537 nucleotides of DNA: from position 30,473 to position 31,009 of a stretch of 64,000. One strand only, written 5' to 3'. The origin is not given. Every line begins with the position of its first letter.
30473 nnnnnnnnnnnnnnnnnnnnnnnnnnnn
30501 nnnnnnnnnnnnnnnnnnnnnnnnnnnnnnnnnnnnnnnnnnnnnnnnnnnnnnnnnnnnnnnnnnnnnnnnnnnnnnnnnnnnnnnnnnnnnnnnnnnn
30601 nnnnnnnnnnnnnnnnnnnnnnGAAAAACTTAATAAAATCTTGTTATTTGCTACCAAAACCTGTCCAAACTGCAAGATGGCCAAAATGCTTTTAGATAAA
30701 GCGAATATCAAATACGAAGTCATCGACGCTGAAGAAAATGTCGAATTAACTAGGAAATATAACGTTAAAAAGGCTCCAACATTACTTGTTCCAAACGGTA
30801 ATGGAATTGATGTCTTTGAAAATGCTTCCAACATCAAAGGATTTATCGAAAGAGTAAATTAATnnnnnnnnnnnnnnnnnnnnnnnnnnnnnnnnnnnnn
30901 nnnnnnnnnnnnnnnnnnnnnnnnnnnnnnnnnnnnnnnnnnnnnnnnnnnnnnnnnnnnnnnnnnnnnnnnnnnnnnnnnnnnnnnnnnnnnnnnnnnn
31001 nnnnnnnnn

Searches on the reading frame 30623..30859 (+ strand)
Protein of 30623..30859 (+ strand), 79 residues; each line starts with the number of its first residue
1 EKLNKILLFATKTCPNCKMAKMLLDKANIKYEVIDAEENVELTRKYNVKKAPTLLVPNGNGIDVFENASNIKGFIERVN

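Call 100: find_homologous_proteins(query=window:30623-30859:+, max_evalue=0.001)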
Query seq(79 aa) (79 aa): 107 proteins with E <= 0.001 among 107 candidates.
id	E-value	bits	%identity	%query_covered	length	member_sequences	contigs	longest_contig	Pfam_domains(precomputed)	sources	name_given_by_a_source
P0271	2.6e-38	146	90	100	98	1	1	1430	PF00462.31,PF13192.13,PF00085.27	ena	-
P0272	2.4e-36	140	92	91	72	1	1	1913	PF00462.31,PF13192.13,PF00085.27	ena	-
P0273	1.1e-30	122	73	100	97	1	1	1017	PF00462.31,PF13192.13,PF00085.27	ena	-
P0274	3.6e-30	121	75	96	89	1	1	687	PF00462.31,PF00085.27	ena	-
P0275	8.7e-30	119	76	95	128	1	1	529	PF00462.31,PF01266.31,PF13450.13,PF00890.31,PF00085.27,PF07992.21,PF13738.13,PF03486.21,PF01134.29,PF01494.26,PF12831.14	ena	-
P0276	1.8e-29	118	76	94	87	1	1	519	PF00462.31,PF00085.27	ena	-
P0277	4.1e-29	117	72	95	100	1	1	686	PF00462.31,PF00085.27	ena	-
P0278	5.1e-29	117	71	96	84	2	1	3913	PF00462.31,PF13192.13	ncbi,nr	ncbi:MAG: thioredoxin family protein [Erysipelotrichaceae bacterium]|nr:thioredoxin family protein [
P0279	4.7e-27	111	70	94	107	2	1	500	PF00462.31,PF00085.27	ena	-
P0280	5.2e-27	111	67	100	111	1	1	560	PF00462.31,PF13192.13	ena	-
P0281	5.6e-27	110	71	89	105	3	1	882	PF00462.31,PF13192.13,PF00085.27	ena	-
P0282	5.7e-27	110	70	92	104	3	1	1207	PF00462.31,PF13192.13,PF00085.27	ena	-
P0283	9.7e-27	110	73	90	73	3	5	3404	PF00462.31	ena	-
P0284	9.7e-27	110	69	99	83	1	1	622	PF00462.31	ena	-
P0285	1.5e-26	109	70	92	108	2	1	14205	PF00462.31,PF00085.27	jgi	-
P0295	9.1e-25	103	67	91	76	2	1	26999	PF00462.31,PF13192.13,PF00085.27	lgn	-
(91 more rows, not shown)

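Call 101: find_encoding_contigs(protein=P0295, flank=6000, max_places=2)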
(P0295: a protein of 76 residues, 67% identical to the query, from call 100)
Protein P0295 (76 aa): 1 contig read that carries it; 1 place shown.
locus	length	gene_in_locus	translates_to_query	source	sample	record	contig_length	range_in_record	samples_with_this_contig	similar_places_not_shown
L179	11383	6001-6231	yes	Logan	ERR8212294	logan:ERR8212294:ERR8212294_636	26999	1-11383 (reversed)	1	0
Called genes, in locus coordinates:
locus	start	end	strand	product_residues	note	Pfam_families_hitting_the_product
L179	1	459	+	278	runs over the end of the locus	PF27120:YybI_C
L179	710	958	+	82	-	-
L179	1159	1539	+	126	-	PF14697:Fer4_21, PF12838:Fer4_7 (weak), PF13187:Fer4_9 (weak), PF12838:Fer4_7 (weak), PF00037:Fer4 (weak), PF12797:Fer4_2 (weak), PF13237:Fer4_10, PF14697:Fer4_21, +6 more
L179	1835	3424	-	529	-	PF13088:BNR_2, PF13859:BNR_3, PF24316:Tli3 (faint), PF02012:BNR (faint)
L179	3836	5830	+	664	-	PF03477:ATP-cone, PF13597:NRDD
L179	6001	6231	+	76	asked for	PF00085:Thioredoxin (weak), PF00462:Glutaredoxin, PF13192:Thioredoxin_3 (weak)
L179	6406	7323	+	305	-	PF00070:Pyr_redox (faint), PF00890:FAD_binding_2, PF01266:DAO (weak), PF03486:HI0933_like (weak), PF07992:Pyr_redox_2, PF12831:FAD_oxidored, PF13450:NAD_binding_8 (weak), PF13738:Pyr_redox_3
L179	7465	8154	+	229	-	PF04055:Radical_SAM, PF13353:Fer4_12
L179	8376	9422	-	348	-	PF01408:GFO_IDH_MocA, PF02894:GFO_IDH_MocA_C, PF22725:GFO_IDH_MocA_C3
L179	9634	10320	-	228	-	-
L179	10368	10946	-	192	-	PF07638:Sigma70_ECF (faint), PF04542:Sigma70_r2 (weak), PF08281:Sigma70_r4_2, PF04545:Sigma70_r4, PF13936:HTH_38 (weak), PF00196:GerE (weak)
